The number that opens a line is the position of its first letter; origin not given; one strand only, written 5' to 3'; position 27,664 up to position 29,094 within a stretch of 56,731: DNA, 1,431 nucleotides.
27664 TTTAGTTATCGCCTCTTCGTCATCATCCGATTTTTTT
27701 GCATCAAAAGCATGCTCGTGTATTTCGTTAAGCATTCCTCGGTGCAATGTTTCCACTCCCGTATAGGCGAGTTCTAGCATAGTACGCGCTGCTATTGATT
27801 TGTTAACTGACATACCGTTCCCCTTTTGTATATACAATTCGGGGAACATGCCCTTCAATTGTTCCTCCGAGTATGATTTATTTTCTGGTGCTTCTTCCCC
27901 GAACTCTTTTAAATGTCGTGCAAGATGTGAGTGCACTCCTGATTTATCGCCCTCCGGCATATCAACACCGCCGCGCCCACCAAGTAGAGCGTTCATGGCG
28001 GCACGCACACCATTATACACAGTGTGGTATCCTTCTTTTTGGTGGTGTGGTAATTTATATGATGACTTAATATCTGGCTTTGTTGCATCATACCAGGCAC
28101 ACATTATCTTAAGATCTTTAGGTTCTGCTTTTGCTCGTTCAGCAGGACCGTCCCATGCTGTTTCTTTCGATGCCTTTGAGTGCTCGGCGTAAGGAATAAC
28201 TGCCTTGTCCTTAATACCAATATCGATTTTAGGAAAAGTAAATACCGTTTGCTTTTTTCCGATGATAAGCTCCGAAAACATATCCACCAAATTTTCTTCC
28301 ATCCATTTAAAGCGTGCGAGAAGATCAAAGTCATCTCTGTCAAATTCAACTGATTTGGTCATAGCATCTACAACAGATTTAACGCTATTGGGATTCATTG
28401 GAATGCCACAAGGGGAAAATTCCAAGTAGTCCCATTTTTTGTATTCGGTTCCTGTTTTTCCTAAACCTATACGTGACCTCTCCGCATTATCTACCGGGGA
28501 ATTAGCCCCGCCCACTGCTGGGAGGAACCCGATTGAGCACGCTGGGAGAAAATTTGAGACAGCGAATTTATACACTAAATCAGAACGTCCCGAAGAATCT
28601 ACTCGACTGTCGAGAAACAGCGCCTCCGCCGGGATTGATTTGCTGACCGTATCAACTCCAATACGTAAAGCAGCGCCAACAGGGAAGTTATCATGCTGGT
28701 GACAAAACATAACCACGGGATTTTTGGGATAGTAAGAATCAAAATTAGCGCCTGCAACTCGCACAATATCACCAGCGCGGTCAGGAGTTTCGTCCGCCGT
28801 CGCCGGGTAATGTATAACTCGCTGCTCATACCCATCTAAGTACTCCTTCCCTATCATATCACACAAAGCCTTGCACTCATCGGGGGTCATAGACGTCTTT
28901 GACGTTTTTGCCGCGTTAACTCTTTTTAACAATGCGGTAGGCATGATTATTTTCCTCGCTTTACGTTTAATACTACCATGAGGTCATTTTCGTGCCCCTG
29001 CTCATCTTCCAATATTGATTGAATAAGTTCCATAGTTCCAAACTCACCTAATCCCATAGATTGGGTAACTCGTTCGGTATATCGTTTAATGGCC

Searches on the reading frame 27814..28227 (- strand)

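Call 51: search_protein_families(library=pfam, proteins=[window:27814-28227:-], max_evalue=5)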
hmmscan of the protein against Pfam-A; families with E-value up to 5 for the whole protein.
seq(138 aa): 2 families
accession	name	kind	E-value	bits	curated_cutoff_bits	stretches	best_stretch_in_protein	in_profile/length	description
PF19136.5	DUF5819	-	0.14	13.2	27.1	1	44-112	54-121/169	Family of unknown function (DUF5819)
PF06092.17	DUF943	-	0.16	12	25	1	43-70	57-84/151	Enterobacterial putative membrane protein (DUF943)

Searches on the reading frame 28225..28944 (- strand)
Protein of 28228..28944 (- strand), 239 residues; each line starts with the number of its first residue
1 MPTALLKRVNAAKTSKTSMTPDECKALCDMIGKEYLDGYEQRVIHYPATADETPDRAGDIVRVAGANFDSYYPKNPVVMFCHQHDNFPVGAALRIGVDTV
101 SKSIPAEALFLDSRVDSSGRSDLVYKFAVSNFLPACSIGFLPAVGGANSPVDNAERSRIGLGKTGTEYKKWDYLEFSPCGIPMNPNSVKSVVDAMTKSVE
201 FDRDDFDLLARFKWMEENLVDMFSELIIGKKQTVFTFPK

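Call 51: search_protein_families(library=pfam, proteins=[window:28228-28944:-], max_evalue=5)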
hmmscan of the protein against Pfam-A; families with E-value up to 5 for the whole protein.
seq(239 aa): 0 families

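Call 97: predict_structure(alignment_id=A2)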
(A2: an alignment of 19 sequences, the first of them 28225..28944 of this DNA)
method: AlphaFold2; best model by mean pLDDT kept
length: 240 residues; sequences in the alignment: 19
mean_pLDDT: 76.9   pTM: 0.76
mean pLDDT of the five models: 76.9, 74.5, 71.9, 67.0, 64.9
residues with pLDDT >= 90: 49; 70-90: 126; 50-70: 45; < 50: 20
segments of 3 or more residues with pLDDT < 50: 1-6, 71-73, 230-240
pLDDT, mean of each block of 10 residues (from residue 1): 46 88 95 93 90 70 70 68 77 87 89 91 90 76 83 85 80 79 60 75 82 70 65 39
secondary structure, 60 per line:
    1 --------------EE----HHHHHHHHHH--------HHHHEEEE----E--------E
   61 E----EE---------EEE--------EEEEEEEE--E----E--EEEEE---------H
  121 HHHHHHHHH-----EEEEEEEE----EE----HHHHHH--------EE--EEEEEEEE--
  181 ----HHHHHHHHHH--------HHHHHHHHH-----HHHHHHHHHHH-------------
elements in order: H21-30 H39-42 E43-46 E77-79 E88-95 E106-110 H120-129 E135-142 H153-158 E171-178 H185-194 H203-211 H217-227

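Call 103: fold_search(model_id=the predicted structure, library=pdb)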
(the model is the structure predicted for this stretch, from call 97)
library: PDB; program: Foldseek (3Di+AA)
matches with E <= 10: 139; with E <= 0.001: 0
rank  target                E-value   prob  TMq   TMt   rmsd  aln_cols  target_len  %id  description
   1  4p2t_A                5.2e-02  0.41  0.22  0.26  14.2       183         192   10  Crystal structure of Kaposi's sarcoma-associated herpesvirus (KSHV) protease in complex with a dimer disruptor (released 2014-07-16)
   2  9n8x_G                8.0e-02  0.18  0.17  0.06  13.1       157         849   13  Intermembrane lipid transport complex LetAB from Escherichia coli (Composite model corresponding to Map 2) (released 2025-11-05)
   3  9n8x_D                1.0e-01  0.16  0.18  0.07  11.3       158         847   13  Intermembrane lipid transport complex LetAB from Escherichia coli (Composite model corresponding to Map 2) (released 2025-11-05)
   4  9n8x_B                1.0e-01  0.16  0.18  0.07  10.7       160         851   14  Intermembrane lipid transport complex LetAB from Escherichia coli (Composite model corresponding to Map 2) (released 2025-11-05)
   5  7d06_G                1.3e-01  0.08  0.14  0.17  15.3       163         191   13  Cryo EM structure of the nucleotide free Acinetobacter MlaFEDB complex (released 2020-12-16)
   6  6z5u_E                1.5e-01  0.09  0.18  0.21  15.2       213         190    9  Cryo-EM structure of the A. baumannii MlaBDEF complex bound to APPNHP (released 2021-05-05)
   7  7see_A                1.7e-01  0.12  0.16  0.07  13.2       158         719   13  Structure of E. coli LetB delta (Ring6) mutant, Ring1 in the closed state (Model 1) (released 2022-02-09)
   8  9n8w_B                2.0e-01  0.13  0.18  0.06  13.7       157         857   13  Intermembrane lipid transport complex LetAB from Escherichia coli (Crosslinked, Composite model corresponding to Map 1 (released 2025-07-16)
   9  9n8w_D                2.2e-01  0.13  0.18  0.06  13.8       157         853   13  Intermembrane lipid transport complex LetAB from Escherichia coli (Crosslinked, Composite model corresponding to Map 1 (released 2025-07-16)
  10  9n8w_G                2.3e-01  0.12  0.18  0.06  12.6       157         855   13  Intermembrane lipid transport complex LetAB from Escherichia coli (Crosslinked, Composite model corresponding to Map 1 (released 2025-07-16)
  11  6v0g_A                2.6e-01  0.10  0.15  0.11  13.0       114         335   12  Lipophilic Envelope-spanning Tunnel B (LetB), Model 5 (released 2020-05-06)
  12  7sef_A                2.8e-01  0.11  0.15  0.11  13.4       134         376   14  Structure of E. coli LetB delta (Ring6) mutant, Ring 1 in the open state (Model 2, Rings 1-3 only) (released 2022-02-09)
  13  6kz3_A                3.0e-01  0.11  0.17  0.10  11.8       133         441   12  YebT domain1-4 (released 2020-01-15)
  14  6z5u_H                3.0e-01  0.07  0.19  0.22  14.2       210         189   10  Cryo-EM structure of the A. baumannii MlaBDEF complex bound to APPNHP (released 2021-05-05)
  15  6zy9_K                3.6e-01  0.06  0.14  0.21  14.1       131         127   13  Cryo-EM structure of MlaFEDB in complex with AMP-PNP (released 2020-11-25)
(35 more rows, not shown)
